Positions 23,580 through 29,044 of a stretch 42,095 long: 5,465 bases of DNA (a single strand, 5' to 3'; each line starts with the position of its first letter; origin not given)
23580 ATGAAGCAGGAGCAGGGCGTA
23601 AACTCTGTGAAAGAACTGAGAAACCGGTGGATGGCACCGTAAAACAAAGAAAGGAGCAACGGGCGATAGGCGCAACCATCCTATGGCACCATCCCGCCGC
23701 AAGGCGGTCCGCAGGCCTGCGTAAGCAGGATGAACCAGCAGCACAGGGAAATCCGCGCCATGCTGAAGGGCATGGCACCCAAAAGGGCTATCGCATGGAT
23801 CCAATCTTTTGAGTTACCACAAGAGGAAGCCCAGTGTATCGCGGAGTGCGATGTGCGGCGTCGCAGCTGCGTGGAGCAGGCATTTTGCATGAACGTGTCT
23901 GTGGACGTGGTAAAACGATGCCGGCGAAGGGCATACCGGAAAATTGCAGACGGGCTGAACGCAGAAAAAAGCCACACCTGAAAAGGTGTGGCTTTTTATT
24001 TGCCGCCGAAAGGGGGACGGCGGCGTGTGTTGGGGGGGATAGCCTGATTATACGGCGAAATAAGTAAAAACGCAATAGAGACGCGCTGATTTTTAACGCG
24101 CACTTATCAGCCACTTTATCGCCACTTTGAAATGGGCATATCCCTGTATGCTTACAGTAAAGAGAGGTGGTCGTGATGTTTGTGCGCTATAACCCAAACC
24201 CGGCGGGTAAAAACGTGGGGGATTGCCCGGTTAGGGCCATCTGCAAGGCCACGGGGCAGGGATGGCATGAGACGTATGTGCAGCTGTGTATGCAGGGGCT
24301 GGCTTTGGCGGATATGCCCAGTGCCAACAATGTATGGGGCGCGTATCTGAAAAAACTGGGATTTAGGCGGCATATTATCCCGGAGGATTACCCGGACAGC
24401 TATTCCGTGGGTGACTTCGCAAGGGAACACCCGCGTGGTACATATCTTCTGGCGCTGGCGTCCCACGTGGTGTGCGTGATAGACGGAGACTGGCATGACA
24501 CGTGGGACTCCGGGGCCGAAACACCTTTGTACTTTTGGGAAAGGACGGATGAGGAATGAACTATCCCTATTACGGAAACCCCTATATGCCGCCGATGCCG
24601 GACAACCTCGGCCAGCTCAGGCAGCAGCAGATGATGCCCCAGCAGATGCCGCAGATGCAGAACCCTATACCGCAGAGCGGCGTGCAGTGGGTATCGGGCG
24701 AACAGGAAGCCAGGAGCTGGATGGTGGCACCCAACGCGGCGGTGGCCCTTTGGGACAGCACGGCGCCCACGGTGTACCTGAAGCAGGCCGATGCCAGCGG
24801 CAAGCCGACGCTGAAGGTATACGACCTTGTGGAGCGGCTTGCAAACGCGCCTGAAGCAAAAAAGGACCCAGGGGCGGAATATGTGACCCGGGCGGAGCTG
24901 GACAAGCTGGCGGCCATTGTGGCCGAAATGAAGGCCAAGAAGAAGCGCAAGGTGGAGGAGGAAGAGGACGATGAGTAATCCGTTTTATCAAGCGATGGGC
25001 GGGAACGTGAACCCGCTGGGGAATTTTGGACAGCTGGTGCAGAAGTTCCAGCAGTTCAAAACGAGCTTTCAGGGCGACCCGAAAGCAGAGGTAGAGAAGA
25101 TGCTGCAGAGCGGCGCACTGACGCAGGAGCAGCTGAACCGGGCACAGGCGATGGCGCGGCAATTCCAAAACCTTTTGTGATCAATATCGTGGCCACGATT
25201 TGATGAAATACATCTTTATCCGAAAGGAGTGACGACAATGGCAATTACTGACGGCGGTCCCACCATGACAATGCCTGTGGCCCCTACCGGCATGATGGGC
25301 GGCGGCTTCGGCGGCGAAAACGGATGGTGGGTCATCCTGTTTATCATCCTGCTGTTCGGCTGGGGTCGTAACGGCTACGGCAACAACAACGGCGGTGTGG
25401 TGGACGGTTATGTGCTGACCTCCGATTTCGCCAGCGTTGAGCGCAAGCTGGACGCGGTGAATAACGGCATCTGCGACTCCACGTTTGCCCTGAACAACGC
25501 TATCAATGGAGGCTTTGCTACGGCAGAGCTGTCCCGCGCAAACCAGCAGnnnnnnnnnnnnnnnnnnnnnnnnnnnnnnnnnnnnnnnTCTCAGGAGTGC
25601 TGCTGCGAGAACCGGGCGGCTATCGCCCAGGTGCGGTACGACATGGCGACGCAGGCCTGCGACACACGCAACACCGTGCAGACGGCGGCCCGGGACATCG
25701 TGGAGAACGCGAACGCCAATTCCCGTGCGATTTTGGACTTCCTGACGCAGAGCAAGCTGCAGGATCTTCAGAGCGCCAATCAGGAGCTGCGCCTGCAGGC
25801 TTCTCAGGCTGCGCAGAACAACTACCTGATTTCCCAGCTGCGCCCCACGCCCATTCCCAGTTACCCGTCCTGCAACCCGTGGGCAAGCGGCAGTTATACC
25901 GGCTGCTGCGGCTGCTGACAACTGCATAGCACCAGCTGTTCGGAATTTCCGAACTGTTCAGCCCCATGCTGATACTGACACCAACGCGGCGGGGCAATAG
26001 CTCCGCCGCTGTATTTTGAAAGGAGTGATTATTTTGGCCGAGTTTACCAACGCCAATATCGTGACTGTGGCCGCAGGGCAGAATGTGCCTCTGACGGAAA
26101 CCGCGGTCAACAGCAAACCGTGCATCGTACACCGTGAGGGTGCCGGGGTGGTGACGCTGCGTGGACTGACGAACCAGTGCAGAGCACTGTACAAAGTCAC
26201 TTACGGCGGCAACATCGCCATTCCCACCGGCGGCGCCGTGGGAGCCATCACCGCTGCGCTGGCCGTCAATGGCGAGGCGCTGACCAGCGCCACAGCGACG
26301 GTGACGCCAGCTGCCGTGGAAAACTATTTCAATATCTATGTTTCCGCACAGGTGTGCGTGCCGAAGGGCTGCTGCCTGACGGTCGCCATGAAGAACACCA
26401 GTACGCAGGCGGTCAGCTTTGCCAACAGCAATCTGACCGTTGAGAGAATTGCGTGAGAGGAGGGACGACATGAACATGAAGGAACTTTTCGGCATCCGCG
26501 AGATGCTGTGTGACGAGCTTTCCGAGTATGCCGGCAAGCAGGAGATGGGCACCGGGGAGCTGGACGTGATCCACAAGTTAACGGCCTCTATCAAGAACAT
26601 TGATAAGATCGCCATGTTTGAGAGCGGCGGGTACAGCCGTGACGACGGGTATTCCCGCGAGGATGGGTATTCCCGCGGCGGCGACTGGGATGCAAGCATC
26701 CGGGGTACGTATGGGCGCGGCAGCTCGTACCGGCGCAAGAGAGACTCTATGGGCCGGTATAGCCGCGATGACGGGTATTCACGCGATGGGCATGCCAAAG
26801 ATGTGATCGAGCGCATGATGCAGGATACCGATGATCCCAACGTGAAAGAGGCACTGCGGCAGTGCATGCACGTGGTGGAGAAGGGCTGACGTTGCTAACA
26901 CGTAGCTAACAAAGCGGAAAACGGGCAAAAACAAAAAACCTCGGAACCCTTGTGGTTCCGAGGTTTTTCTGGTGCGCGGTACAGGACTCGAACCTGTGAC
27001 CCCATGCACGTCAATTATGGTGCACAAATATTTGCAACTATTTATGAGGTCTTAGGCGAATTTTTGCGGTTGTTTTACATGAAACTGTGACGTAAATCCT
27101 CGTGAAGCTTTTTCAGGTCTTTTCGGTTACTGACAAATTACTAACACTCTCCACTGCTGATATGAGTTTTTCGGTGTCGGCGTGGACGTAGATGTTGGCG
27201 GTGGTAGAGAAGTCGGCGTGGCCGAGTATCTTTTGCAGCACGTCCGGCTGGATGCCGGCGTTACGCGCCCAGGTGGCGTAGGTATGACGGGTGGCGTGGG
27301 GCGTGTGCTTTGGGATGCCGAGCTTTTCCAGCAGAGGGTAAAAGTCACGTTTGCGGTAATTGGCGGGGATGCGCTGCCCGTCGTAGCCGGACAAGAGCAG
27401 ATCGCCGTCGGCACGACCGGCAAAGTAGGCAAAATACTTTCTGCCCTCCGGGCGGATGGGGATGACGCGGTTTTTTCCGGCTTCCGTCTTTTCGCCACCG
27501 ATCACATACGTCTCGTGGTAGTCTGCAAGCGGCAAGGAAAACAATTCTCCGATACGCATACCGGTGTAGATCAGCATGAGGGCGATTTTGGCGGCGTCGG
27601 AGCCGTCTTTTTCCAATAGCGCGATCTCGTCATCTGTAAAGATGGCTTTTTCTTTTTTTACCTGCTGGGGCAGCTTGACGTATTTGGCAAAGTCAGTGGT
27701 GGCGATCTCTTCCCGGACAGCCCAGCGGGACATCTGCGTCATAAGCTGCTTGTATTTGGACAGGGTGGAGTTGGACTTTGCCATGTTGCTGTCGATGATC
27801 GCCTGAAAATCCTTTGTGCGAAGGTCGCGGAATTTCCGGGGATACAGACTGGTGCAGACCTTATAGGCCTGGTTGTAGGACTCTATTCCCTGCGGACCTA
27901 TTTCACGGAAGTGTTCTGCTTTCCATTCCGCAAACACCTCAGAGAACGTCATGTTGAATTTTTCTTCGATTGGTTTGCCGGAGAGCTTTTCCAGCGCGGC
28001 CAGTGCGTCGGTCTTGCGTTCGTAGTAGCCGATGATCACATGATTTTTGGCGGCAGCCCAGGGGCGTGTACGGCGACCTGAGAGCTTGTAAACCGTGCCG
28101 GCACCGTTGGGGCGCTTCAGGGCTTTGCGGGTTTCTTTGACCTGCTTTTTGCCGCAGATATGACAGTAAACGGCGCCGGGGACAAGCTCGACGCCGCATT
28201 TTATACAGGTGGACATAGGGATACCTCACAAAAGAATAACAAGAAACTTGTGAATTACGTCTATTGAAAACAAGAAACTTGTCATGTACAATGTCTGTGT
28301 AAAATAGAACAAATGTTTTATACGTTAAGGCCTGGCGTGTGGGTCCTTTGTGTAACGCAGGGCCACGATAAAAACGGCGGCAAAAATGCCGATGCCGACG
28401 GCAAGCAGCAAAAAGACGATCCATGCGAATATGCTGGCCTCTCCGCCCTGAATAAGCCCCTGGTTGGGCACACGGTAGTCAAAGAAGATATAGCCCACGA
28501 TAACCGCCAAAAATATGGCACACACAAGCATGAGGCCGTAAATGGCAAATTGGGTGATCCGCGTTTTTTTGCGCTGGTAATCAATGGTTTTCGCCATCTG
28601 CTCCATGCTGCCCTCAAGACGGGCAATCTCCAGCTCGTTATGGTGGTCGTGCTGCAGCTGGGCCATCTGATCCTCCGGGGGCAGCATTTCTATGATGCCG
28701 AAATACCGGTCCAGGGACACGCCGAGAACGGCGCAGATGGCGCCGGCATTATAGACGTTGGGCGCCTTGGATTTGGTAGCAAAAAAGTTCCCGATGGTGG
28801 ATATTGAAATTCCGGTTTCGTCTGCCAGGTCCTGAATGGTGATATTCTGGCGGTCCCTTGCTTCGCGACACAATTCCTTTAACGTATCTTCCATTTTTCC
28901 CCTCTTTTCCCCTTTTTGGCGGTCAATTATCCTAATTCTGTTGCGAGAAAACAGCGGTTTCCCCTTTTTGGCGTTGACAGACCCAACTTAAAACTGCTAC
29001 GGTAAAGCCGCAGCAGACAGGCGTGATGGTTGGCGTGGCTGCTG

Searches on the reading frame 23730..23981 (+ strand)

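Call 13: search_protein_families(library=pfam, proteins=[window:23730-23981:+], max_evalue=0.01)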
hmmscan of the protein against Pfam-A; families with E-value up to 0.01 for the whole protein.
window:23730-23981:+ (83 aa): 0 families

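Call 46: search_protein_families(library=phrogs, proteins=[window:23730-23981:+], max_evalue=0.001)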
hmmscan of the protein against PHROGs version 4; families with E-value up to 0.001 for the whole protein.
window:23730-23981:+ (83 aa): 1 family
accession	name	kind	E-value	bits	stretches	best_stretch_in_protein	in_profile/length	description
phrog_3512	-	transcription regulation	9.2e-05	23.6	1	19-80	59-117/130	sigma factor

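Call 50: search_protein_families(library=ncbifam, proteins=[window:23730-23981:+], max_evalue=0.05)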
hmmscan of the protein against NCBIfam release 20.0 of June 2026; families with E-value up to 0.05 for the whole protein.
window:23730-23981:+ (83 aa): 1 family
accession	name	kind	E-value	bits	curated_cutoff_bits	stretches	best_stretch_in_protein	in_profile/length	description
NF007226.0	PRK09644.1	equivalog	0.033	14.2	199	1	28-81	109-162/166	RNA polymerase sigma factor SigM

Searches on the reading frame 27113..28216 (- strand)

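Call 46: search_protein_families(library=phrogs, proteins=[window:27113-28216:-], max_evalue=0.001)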
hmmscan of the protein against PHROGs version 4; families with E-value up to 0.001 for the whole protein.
window:27113-28216:- (367 aa): 4 families
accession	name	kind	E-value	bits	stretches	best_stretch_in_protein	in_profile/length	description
phrog_1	-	integration and excision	5.1e-51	175.7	1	35-361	117-450/611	integrase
phrog_216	-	integration and excision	3.6e-29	102.8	1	148-360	11-238/301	integrase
phrog_7685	-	integration and excision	9.1e-10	39.5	1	249-357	128-234/240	integrase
phrog_7269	-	integration and excision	0.0004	21.2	1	298-356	23-79/89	integrase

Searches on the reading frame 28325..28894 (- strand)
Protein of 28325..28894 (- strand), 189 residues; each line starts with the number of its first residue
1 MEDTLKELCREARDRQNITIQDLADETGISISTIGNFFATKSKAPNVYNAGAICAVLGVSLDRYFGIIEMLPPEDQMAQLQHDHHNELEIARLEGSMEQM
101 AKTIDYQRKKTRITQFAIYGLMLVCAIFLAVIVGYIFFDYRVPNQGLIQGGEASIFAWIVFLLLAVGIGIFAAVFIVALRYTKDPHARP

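Call 46: search_protein_families(library=phrogs, proteins=[window:28325-28894:-], max_evalue=0.001)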
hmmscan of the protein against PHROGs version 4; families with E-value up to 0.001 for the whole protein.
window:28325-28894:- (189 aa): 4 families
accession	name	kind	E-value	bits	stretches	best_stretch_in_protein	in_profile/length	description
phrog_8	-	transcription regulation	4.3e-10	40.6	1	3-115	75-173/346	transcriptional regulator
phrog_3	-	transcription regulation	1.5e-06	29.2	1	3-100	87-181/430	transcriptional repressor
phrog_4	-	transcription regulation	7.2e-06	26.2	1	4-81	136-205/400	transcriptional repressor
phrog_4031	-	unknown function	0.00043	19.9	0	7-57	521-571/626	-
